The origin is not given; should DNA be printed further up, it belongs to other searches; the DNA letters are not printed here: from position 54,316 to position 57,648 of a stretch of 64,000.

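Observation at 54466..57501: PilB/GspE secretion ATPase with two complete tandem ATPase cores in one polypeptide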

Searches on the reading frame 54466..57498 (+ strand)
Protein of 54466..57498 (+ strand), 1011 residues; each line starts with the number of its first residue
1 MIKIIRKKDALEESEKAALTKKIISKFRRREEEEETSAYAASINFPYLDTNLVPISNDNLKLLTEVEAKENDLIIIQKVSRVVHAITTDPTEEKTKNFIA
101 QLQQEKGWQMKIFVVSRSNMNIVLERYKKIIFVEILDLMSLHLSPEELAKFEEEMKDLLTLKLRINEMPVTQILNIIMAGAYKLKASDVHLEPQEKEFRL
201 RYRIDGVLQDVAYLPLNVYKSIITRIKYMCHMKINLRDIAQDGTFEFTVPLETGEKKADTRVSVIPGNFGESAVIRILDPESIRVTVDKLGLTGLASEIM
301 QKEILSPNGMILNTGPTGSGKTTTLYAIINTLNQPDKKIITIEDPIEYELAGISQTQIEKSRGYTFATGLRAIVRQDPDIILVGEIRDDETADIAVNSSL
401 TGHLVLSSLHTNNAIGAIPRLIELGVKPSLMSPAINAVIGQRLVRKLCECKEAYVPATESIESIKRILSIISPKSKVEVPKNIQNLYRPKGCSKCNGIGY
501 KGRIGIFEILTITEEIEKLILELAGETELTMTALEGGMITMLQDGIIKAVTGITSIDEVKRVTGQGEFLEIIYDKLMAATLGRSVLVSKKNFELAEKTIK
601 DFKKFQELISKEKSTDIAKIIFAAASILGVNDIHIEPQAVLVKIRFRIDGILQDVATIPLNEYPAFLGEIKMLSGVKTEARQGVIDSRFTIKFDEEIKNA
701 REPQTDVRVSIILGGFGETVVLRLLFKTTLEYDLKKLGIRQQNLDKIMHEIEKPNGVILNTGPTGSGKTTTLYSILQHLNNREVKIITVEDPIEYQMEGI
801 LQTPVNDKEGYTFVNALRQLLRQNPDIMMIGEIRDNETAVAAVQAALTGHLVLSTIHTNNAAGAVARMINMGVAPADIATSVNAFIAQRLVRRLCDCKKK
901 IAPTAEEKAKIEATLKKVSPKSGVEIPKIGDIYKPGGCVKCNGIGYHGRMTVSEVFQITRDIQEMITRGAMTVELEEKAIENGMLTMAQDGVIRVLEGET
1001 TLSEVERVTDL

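Call 3: search_protein_families(library=pfam, proteins=[window:54466-57498:+], max_evalue=0.01)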
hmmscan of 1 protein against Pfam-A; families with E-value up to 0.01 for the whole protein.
window:54466-57498:+ (1011 aa): 37 families (the best 25 are shown)
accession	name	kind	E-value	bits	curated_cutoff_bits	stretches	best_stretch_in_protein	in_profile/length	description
PF00437.27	T2SSE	-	4.1e-217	720.5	24.9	2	167-561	5-370/370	Type II/IV secretion system protein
PF25199.1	nSTAND_NTPase5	-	1.1e-10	42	34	2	739-798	24-85/145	Novel STAND NTPase 5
PF13401.12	AAA_22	-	1.8e-09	38.4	27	1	755-793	5-43/130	AAA domain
PF20720.3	nSTAND3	-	3.6e-09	36.9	27.2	2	742-793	5-55/155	Novel STAND NTPase 3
PF13173.12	AAA_14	-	5.4e-09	36.6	27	1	757-846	4-84/129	AAA domain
PF04851.21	ResIII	-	5.8e-08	33.2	22.5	1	741-797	9-69/164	Type III restriction enzyme, res subunit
PF13245.12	AAA_19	-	8.2e-07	29.7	25.1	0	754-784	10-42/134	AAA domain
PF12775.13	AAA_7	-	9.5e-07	29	25.8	0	750-789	28-67/181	P-loop containing dynein motor region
PF13604.12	AAA_30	-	1.2e-06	28.8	27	0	300-340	10-50/191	AAA domain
PF00005.33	ABC_tran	-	1.4e-06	29.4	25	0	314-360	17-59/137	ABC transporter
PF00004.35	AAA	-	2.5e-06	28.4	21.2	0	312-342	2-29/131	ATPase family associated with various cellular activities (AAA)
PF13086.12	AAA_11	-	5.7e-06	26.7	27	0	753-920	15-139/257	AAA domain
PF13555.12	AAA_29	-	8.6e-06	25.9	27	0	306-333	20-47/61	P-loop containing region of AAA domain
PF13191.12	AAA_16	-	1.5e-05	26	32.6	0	741-835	6-86/167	AAA ATPase domain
PF02492.25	cobW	-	1.7e-05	24.9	20.7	0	758-789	3-35/180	CobW/HypB/UreG, nucleotide-binding domain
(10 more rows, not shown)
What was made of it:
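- On Pfam PF00437 T2SSE (PilT/VirB11-like secretion ATPases): 720 bits against a cutoff of 24.9, in two stretches covering nearly the full profile (call 3)
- Checked: Pfam T2SSE matches twice, E = 4e-217 (call 3).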

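Call 4: search_protein_families(library=ncbifam, proteins=[window:54466-57498:+], max_evalue=0.001)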
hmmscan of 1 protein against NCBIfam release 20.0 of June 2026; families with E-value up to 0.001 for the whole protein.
window:54466-57498:+ (1011 aa): 40 families (the best 25 are shown)
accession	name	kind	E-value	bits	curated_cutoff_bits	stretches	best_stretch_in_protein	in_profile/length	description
TIGR02533.1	type_II_gspE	equivalog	2.6e-259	860.8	630.25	2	69-563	10-486/486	type II secretion system ATPase GspE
TIGR02538.1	type_IV_pilB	equivalog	5.9e-249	827.4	675.65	2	16-563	28-562/564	type IV-A pilus assembly ATPase PilB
NF007755.0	PRK10436.1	equivalog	8.9e-212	703.8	617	2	91-565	34-461/465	type II secretion system protein GspE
NF053534.1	T4PilAsmATPsTfpB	equivalog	2.8e-208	693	850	2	67-563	101-582/584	type IV pilus assembly ATPase TfpB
NF041000.1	ATPase_ComGA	equivalog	9.6e-139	460.8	300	2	177-445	3-266/267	competence type IV pilus ATPase ComGA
TIGR01420.1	pilT_fam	subfamily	1.6e-100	336.7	319.1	2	175-448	3-272/343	PilT/PilU family type 4a pilus ATPase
TIGR02525.1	plasmid_TraJ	equivalog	1.1e-56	192.4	368.3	2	733-882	131-281/372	plasmid transfer ATPase TraJ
TIGR02524.1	dot_icm_DotB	equivalog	2.6e-42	145.3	463.3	2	745-891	124-279/358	Dot/Icm type IV secretion system ATPase DotB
NF058587.1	archaellum_moto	equivalog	1.8e-33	116.1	550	2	758-872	278-397/527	archaellum flagellar ATPase motor FlaI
TIGR02782.1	TrbB_P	equivalog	1.1e-28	100.4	304.55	2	297-427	126-258/303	P-type conjugative transfer ATPase TrbB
TIGR02788.1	VirB11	equivalog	5.7e-28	97.8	249.95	2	757-874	146-268/308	P-type DNA transfer ATPase VirB11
TIGR03819.1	heli_sec_ATPase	hypoth_equivalog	2.5e-26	92.7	373.15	2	717-874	139-303/340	TadA family conjugal transfer-associated ATPase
NF010469.0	PRK13894.1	subfamily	2.8e-25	89.3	508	2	303-441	144-284/320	conjugal transfer ATPase TrbB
NF010407.0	PRK13833.1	subfamily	2.4e-22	79.8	499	2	299-441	136-277/323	conjugal transfer protein TrbB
NF053672.1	bindosome_BasE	exception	2.2e-21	76.2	1000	2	313-424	275-391/512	bindosome assembly system ATPase subunit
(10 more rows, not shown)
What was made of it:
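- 54508..54855 (+): N1 (GSPII/T2SSE_N-type) domain, about residues 15-130. It occurs once and is not part of the repeat. The TIGR02538 alignment covers residues 16-563 (call 4).
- On NCBIfam TIGR02538 type IV-A PilB (equivalog): The whole-protein score of 827 (call 4) is the sum of two cores.
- On Archaeal FlaI/GspE2-type ATPases: NF058587 scores 116 bits against a cutoff of 550 (call 4).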
